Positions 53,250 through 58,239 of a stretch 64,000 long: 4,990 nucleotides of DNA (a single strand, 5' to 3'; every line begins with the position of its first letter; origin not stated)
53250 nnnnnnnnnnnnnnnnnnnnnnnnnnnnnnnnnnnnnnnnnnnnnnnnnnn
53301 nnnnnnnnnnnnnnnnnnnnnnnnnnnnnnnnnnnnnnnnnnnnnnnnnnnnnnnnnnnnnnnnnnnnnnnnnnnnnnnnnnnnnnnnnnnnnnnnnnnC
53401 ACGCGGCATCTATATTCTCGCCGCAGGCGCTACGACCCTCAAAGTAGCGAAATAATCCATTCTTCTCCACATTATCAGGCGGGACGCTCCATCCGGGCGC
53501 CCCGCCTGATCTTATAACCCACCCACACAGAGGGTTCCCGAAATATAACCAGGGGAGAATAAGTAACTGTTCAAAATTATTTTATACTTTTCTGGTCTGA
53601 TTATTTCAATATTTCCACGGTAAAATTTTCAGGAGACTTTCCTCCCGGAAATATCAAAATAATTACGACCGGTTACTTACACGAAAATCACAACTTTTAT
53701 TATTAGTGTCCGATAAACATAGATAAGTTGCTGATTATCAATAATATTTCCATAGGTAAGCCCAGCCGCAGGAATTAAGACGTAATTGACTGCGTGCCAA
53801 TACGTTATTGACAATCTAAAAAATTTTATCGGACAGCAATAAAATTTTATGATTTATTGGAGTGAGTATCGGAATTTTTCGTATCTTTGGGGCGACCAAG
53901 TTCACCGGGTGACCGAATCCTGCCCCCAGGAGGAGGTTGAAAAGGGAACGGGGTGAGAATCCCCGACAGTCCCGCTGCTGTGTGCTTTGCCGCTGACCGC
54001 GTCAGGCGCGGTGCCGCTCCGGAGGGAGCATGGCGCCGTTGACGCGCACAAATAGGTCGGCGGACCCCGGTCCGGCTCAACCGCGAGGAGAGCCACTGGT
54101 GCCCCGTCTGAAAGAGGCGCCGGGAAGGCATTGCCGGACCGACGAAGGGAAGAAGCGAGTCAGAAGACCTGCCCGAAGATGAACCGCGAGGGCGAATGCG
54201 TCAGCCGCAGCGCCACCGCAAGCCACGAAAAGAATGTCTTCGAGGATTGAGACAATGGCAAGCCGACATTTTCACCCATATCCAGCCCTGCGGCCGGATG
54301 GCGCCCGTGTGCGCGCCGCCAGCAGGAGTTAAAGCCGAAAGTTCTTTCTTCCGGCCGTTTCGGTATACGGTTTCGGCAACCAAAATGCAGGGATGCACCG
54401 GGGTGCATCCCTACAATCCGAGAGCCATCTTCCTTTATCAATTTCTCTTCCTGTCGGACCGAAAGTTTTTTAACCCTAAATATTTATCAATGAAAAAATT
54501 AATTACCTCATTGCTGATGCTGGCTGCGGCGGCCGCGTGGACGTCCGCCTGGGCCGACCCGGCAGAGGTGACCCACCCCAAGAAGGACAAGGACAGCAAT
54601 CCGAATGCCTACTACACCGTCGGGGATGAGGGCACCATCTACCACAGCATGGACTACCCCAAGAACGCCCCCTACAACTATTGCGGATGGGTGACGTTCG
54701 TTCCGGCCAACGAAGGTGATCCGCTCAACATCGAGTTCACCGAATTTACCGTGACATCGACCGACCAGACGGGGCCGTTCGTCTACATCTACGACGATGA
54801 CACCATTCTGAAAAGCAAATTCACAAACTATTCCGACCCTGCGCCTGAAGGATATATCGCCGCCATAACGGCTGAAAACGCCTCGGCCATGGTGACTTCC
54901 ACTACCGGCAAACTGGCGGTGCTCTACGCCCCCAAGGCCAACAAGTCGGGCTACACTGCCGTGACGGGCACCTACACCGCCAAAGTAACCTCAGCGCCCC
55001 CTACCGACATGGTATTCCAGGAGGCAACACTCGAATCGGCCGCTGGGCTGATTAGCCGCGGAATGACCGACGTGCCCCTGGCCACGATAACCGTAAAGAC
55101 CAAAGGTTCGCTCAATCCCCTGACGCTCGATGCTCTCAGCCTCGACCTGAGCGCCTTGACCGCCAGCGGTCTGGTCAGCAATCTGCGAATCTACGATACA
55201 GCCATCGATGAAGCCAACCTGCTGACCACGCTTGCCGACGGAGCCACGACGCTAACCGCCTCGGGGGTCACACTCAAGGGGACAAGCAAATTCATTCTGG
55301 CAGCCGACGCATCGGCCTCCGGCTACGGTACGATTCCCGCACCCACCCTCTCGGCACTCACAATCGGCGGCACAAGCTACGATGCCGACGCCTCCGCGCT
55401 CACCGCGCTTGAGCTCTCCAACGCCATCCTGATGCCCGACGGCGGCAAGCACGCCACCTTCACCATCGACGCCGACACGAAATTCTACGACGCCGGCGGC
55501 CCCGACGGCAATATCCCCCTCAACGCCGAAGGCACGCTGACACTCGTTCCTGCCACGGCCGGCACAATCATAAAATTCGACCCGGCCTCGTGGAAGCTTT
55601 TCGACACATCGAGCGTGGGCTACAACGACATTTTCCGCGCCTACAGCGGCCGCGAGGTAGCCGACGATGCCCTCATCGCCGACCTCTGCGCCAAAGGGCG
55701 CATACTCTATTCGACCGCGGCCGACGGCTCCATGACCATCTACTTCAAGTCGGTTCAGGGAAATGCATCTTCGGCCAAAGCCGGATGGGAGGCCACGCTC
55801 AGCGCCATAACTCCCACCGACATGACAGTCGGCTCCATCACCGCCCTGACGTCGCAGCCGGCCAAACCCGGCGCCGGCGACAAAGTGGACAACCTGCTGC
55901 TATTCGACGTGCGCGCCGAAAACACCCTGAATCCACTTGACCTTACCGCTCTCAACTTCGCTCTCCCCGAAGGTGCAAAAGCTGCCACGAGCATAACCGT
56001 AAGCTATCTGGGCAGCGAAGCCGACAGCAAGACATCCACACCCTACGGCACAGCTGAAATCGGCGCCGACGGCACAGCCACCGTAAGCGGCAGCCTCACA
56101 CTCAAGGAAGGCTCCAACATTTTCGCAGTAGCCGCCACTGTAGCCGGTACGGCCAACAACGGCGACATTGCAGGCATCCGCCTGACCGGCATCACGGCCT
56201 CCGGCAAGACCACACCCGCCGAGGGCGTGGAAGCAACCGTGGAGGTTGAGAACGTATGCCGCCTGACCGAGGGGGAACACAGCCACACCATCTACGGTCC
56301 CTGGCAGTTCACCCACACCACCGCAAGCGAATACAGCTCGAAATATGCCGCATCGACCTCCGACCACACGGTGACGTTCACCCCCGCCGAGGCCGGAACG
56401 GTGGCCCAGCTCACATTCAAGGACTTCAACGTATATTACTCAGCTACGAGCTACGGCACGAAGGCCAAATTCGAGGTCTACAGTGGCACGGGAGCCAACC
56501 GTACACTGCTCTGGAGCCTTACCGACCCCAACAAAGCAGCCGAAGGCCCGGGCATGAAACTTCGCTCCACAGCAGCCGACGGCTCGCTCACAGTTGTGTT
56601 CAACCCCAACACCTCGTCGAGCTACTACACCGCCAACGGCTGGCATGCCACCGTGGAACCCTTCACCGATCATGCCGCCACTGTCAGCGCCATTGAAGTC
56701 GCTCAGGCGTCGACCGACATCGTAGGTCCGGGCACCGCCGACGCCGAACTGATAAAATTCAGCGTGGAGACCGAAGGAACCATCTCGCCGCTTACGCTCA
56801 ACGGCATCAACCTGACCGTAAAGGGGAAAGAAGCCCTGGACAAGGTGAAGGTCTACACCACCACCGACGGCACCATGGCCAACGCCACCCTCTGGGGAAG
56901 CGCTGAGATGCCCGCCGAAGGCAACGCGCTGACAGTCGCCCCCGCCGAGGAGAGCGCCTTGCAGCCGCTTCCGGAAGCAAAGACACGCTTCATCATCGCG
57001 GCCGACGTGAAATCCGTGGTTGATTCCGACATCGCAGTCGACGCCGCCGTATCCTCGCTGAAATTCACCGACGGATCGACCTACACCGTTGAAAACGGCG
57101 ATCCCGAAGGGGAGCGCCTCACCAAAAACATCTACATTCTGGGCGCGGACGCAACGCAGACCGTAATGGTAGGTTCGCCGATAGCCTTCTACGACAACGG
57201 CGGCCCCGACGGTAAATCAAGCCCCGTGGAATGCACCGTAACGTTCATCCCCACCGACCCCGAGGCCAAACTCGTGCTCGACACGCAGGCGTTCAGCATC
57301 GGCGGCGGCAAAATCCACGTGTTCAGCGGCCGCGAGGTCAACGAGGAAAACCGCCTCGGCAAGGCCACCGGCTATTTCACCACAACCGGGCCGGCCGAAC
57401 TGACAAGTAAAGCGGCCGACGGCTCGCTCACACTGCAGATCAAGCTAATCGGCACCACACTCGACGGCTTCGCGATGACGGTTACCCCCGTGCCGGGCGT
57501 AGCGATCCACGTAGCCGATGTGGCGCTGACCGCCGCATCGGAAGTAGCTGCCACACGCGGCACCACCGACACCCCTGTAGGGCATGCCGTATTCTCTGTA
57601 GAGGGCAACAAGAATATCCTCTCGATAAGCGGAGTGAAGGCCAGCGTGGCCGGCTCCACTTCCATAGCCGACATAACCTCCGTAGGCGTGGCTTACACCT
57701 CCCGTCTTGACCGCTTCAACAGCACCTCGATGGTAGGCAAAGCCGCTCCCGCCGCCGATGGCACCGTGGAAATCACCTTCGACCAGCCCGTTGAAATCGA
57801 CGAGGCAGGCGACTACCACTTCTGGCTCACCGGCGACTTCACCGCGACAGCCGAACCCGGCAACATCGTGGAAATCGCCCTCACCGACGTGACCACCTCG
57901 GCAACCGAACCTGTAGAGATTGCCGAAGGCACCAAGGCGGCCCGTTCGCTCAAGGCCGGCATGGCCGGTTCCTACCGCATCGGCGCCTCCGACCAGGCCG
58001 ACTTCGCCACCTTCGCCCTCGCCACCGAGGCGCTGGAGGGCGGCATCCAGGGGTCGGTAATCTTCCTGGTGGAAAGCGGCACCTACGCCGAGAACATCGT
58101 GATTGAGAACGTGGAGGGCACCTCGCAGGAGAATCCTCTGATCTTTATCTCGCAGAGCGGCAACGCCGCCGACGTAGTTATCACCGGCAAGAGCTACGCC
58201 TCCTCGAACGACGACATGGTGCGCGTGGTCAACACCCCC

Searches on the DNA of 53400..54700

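Call 16: search_rna_families(source=window, start=53400, end=54700, threshold=evalue, max_evalue=0.01, show_alignments=1)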
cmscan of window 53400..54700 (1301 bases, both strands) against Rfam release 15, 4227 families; matches with E-value up to 0.01: 1.
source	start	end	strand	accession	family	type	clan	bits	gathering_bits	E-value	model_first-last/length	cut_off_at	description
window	53873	54190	+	RF00174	Cobalamin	Cis-reg; riboswitch;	CL00101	54.6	31.5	1.6e-12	1-189/189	no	Cobalamin riboswitch aptamer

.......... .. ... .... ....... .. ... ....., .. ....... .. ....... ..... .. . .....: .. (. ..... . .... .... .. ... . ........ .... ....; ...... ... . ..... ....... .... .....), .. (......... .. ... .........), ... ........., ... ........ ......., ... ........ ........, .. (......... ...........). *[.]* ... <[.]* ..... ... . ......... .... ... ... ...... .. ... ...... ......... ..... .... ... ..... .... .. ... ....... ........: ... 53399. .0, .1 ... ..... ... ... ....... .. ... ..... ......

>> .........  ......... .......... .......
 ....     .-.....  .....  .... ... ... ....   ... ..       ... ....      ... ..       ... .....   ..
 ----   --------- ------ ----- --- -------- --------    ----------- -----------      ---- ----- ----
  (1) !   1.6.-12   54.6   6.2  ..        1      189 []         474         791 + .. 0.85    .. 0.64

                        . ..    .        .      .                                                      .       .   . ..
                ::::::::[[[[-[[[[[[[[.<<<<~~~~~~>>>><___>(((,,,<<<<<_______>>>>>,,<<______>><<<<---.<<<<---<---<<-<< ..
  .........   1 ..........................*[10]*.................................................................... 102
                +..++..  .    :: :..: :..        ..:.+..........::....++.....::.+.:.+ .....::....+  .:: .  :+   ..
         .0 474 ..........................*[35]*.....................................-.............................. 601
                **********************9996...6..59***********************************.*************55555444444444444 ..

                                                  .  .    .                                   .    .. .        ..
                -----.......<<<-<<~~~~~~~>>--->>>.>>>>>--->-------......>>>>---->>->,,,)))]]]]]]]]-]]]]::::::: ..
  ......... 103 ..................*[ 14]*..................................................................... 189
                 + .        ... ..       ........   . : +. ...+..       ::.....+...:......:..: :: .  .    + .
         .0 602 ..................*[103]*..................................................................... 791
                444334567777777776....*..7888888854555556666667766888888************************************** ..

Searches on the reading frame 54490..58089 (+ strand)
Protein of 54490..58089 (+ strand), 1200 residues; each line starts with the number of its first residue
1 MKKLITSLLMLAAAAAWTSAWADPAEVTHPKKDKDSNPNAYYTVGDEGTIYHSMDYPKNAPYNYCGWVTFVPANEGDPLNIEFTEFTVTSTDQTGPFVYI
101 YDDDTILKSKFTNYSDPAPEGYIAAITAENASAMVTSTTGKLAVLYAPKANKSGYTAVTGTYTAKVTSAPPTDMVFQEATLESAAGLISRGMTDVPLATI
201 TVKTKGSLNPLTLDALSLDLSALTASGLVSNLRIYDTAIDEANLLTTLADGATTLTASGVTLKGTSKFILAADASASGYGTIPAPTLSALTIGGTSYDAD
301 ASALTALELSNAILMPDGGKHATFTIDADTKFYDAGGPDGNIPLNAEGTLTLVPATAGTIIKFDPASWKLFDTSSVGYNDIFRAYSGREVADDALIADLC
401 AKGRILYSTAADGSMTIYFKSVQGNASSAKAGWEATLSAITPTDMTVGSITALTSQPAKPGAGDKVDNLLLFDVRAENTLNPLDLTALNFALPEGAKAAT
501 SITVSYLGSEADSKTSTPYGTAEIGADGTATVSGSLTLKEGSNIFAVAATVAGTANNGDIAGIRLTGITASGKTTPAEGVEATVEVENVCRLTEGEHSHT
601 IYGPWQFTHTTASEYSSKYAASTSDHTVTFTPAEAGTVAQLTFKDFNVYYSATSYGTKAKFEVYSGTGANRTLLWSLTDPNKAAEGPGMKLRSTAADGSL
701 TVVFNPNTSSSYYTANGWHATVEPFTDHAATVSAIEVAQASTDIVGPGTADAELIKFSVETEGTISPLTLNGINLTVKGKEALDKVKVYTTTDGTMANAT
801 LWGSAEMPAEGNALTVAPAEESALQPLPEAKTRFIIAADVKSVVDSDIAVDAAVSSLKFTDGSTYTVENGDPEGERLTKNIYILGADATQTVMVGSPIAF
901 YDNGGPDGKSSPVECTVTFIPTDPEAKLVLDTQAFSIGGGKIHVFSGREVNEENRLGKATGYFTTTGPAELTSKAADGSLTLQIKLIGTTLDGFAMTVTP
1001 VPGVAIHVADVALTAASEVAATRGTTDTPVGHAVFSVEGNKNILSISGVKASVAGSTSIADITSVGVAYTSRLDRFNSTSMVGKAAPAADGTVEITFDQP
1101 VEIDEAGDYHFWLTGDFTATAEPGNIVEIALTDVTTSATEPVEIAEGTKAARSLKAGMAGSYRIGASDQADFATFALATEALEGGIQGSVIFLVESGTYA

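Call 68: search_protein_representatives(protein=window:54490-58089:+)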
Query: 1200 residues. Proteins with E-value up to 0.001 (for the whole library): 322; up to 1e-10: 219; up to 1e-30: 152. The best 150 are listed.
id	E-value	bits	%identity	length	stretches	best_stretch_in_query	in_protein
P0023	0.0e+00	2350.0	91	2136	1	10-1200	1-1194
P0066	0.0e+00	1102.1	49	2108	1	20-1200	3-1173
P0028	2.8e-297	1005.4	45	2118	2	4-1199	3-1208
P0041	2.1e-203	694.6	39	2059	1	26-1199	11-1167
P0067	6.8e-180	616.7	37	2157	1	8-1199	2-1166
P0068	3.5e-179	614.4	37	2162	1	8-1200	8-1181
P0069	1.1e-175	602.7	36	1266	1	16-1199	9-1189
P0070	2.3e-175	601.7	39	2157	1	47-1200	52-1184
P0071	3.9e-174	597.7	36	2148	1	40-1200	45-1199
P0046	1.1e-172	592.9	38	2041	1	59-1200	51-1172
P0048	1.3e-172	592.6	37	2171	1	66-1199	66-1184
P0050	2.9e-171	588.2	36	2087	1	5-1200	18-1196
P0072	2.8e-167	575.0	40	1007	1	4-998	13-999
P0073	3.8e-166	571.2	39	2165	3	323-1200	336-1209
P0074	1.5e-165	569.2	35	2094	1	42-1199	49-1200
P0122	7.0e-98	345.2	32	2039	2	308-1199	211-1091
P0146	1.4e-83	297.8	33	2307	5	249-968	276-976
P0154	2.1e-75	270.8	30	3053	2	287-1199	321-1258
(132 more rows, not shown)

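Call 74: search_protein_families(library=pfam, proteins=[P0154, P0122, P0146], max_evalue=0.0001)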
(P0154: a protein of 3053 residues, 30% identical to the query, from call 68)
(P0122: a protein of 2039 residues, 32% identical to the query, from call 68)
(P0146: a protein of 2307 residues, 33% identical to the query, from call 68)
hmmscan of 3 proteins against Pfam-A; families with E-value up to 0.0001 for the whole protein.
P0154 (3053 aa): 6 families
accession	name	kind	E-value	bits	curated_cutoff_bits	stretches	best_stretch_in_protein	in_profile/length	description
PF14717.12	DUF4465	-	6.7e-107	356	25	2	2043-2214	4-176/176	Domain of unknown function (DUF4465)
PF16819.11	DUF5074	-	4.3e-97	325.8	27.2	1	2324-2649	1-353/353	Domain of unknown function (DUF5074)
PF14873.11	BNR_assoc_N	-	3.2e-44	150.7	25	3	202-328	5-151/153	N-terminal domain of BNR-repeat neuraminidase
PF18962.6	Por_Secre_tail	-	9.4e-12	45.5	27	1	2980-3051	1-74/75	Secretion system C-terminal sorting domain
PF00431.26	CUB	-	4.3e-07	30.7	21.4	0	691-774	34-108/110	CUB domain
PF00629.30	MAM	-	1.3e-05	25.6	26.4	1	52-189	13-152/158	MAM domain, meprin/A5/mu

P0122 (2039 aa): 2 families
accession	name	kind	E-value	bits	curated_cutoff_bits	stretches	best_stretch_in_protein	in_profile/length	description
PF16819.11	DUF5074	-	1.8e-105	353.3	27.2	1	1514-1866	1-353/353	Domain of unknown function (DUF5074)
PF14873.11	BNR_assoc_N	-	3.6e-16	59.6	25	1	652-763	18-151/153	N-terminal domain of BNR-repeat neuraminidase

P0146 (2307 aa): 2 families
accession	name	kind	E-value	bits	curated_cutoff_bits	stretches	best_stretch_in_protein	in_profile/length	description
PF14717.12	DUF4465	-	2.1e-97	325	25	2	2080-2249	2-176/176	Domain of unknown function (DUF4465)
PF14873.11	BNR_assoc_N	-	1.2e-12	48.2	25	0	756-864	7-149/153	N-terminal domain of BNR-repeat neuraminidase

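Call 76: find_encoding_contigs(protein=P0154, flank=10000, max_places=2)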
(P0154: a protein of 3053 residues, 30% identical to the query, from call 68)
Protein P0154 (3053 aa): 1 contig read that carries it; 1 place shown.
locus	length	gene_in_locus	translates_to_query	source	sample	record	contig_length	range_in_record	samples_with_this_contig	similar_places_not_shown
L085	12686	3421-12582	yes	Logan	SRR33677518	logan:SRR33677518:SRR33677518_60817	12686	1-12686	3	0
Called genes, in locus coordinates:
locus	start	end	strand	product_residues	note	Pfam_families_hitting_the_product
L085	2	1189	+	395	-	?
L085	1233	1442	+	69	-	PF09413:DUF2007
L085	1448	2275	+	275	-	PF01148:CTP_transf_1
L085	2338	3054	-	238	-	PF01209:Ubie_methyltran, PF13489:Methyltransf_23, PF13847:Methyltransf_31, PF08241:Methyltransf_11, PF08242:Methyltransf_12, PF13649:Methyltransf_25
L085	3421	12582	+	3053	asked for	PF00629:MAM (faint), PF14873:BNR_assoc_N, PF00431:CUB (faint), PF14873:BNR_assoc_N, PF14717:DUF4465, PF16819:DUF5074, PF14717:DUF4465, PF18962:Por_Secre_tail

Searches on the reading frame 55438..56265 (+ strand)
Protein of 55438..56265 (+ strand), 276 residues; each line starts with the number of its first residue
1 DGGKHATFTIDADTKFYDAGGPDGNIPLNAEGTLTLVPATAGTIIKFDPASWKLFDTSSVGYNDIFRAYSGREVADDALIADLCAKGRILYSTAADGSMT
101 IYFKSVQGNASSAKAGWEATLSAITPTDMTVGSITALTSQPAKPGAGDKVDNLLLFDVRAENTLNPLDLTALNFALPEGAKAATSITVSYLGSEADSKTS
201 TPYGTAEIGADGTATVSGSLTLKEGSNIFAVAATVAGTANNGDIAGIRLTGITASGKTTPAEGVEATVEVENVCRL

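Call 66: predict_structure(alignment_id=A3)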
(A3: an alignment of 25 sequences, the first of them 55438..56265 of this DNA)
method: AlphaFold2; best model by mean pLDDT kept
length: 276 residues; sequences in the alignment: 25
mean_pLDDT: 91.5   pTM: 0.80
mean pLDDT of the five models: 91.5, 91.5, 90.9, 90.7, 88.8
residues with pLDDT >= 90: 200; 70-90: 66; 50-70: 8; < 50: 2
segments of 3 or more residues with pLDDT < 50: none
pLDDT, mean of each block of 10 residues (from residue 1): 72 92 85 95 95 76 87 92 86 95 83 86 96 93 95 96 94 97 98 87 97 97 95 97 97 98 97 81
secondary structure, 60 per line:
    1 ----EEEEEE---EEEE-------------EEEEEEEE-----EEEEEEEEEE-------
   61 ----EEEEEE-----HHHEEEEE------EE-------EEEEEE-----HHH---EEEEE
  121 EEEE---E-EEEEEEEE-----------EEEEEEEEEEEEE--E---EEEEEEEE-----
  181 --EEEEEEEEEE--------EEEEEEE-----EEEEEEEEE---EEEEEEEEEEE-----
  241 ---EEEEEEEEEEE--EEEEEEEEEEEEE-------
elements in order: E5-10 E14-17 E31-38 E44-53 E65-70 E79-83 E99-104 E116-124 E130-137 E149-161 E168-175 E183-192 E201-207 E213-221 E225-235 E244-254 E257-269

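Call 69: fold_search(model_id=the predicted structure, library=pdb)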
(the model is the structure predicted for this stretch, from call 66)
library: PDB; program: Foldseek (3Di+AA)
matches with E <= 10: 1191; with E <= 0.001: 83
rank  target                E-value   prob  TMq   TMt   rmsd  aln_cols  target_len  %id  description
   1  8ivw_A                3.1e-08  1.00  0.47  0.33  12.8       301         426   14  Crystal structure of NRP2 in complex with aNRP2-10 Fab fragment (released 2023-07-12)
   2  2qqo_A                4.0e-08  1.00  0.47  0.33  12.6       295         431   15  Crystal Structure of the a2b1b2 Domains from Human Neuropilin-2 (released 2007-11-20)
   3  8ivw_D                4.0e-08  1.00  0.46  0.33  12.4       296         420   14  Crystal structure of NRP2 in complex with aNRP2-10 Fab fragment (released 2023-07-12)
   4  8ivw_J                4.2e-08  1.00  0.47  0.33  12.5       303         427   14  Crystal structure of NRP2 in complex with aNRP2-10 Fab fragment (released 2023-07-12)
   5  2qqo_B                8.6e-08  1.00  0.47  0.33  12.7       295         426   14  Crystal Structure of the a2b1b2 Domains from Human Neuropilin-2 (released 2007-11-20)
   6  8ivx_A                1.6e-07  1.00  0.44  0.33  13.0       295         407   14  Crystal structure of NRP2 in complex with aNRP2-14 Fab fragment (released 2023-07-12)
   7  8ziy_A                1.7e-07  1.00  0.37  0.19  14.8       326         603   12  trypsinogen-EP-E574A (released 2025-05-21)
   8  2qqk_A                2.0e-07  1.00  0.45  0.26  12.8       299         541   14  Neuropilin-2 a1a2b1b2 Domains in Complex with a Semaphorin-Blocking Fab (released 2007-11-20)
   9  9en2_A                2.3e-07  1.00  0.38  0.43  14.7       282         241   15  Crystal structure of the metalloproteinase enhancer PCPE-1 complexed with nanobodies VHH-H4 and VHH-I5 (released 2024-07-03)
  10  7m22_N                2.4e-07  1.00  0.43  0.31  13.8       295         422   14  Cryo-EM structure of the HCMV pentamer bound by human neuropilin 2 (released 2021-08-11)
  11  2qqm_A                3.0e-07  1.00  0.42  0.29  14.4       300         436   14  Crystal Structure of the a2b1b2 Domains from Human Neuropilin-1 (released 2007-11-20)
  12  8zj4_A                3.0e-07  1.00  0.35  0.19  14.2       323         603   13  trypsinogen-EP-N619A (released 2025-05-21)
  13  4gz9_A                4.0e-07  1.00  0.43  0.25  12.5       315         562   13  Mouse Neuropilin-1, extracellular domains 1-4 (a1a2b1b2) (released 2012-10-17)
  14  7m0r_E                1.4e-06  1.00  0.38  0.23  14.3       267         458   10  Cryo-EM structure of the Sema3A/PlexinA4/Neuropilin 1 complex (released 2021-05-05)
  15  8h3u_A                1.5e-06  1.00  0.37  0.20  12.4       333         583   10  Inhibitor-bound EP, polyA model (released 2022-11-23)
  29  6myv_C                5.9e-05  1.00  0.38  0.22   4.5       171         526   15  Sialidase26 co-crystallized with DANA-Gc (released 2019-10-02)
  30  4fj6_D                6.8e-05  1.00  0.38  0.21   4.6       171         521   15  Crystal structure of a glycoside hydrolase family 33, candidate sialidase (BDI_2946) from Parabacteroides distasonis A (released 2012-07-25)
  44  4q6k_A                1.6e-04  1.00  0.38  0.21   5.0       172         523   15  Crystal structure of a putative neuraminidase (BACCAC_01090) from Bacteroides caccae ATCC 43185 at 1.90 A resolution ( (released 2014-10-01)
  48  4fj6_B                1.9e-04  1.00  0.39  0.22   4.3       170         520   15  Crystal structure of a glycoside hydrolase family 33, candidate sialidase (BDI_2946) from Parabacteroides distasonis A (released 2012-07-25)
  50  4fj6_C                2.1e-04  1.00  0.38  0.22   4.6       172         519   14  Crystal structure of a glycoside hydrolase family 33, candidate sialidase (BDI_2946) from Parabacteroides distasonis A (released 2012-07-25)
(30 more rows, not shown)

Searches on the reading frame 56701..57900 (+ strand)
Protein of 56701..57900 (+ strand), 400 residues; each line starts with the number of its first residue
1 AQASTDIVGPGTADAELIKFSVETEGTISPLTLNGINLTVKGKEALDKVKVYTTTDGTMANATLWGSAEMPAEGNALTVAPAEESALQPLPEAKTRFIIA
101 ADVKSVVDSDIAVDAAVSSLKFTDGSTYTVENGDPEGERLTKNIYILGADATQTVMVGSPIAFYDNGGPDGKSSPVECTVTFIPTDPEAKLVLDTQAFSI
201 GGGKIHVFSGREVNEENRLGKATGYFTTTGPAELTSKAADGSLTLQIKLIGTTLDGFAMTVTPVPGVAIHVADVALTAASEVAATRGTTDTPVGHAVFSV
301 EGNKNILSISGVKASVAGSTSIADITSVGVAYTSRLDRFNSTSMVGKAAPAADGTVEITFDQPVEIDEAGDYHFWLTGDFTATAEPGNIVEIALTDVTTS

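Call 48: search_protein_families(library=pfam, proteins=[window:56701-57900:+], max_evalue=0.05)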
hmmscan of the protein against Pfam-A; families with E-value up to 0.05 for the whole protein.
window:56701-57900:+ (400 aa): 1 family
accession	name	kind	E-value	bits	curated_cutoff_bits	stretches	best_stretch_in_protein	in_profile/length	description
PF14873.11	BNR_assoc_N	-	4e-06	27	25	1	289-399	18-149/153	N-terminal domain of BNR-repeat neuraminidase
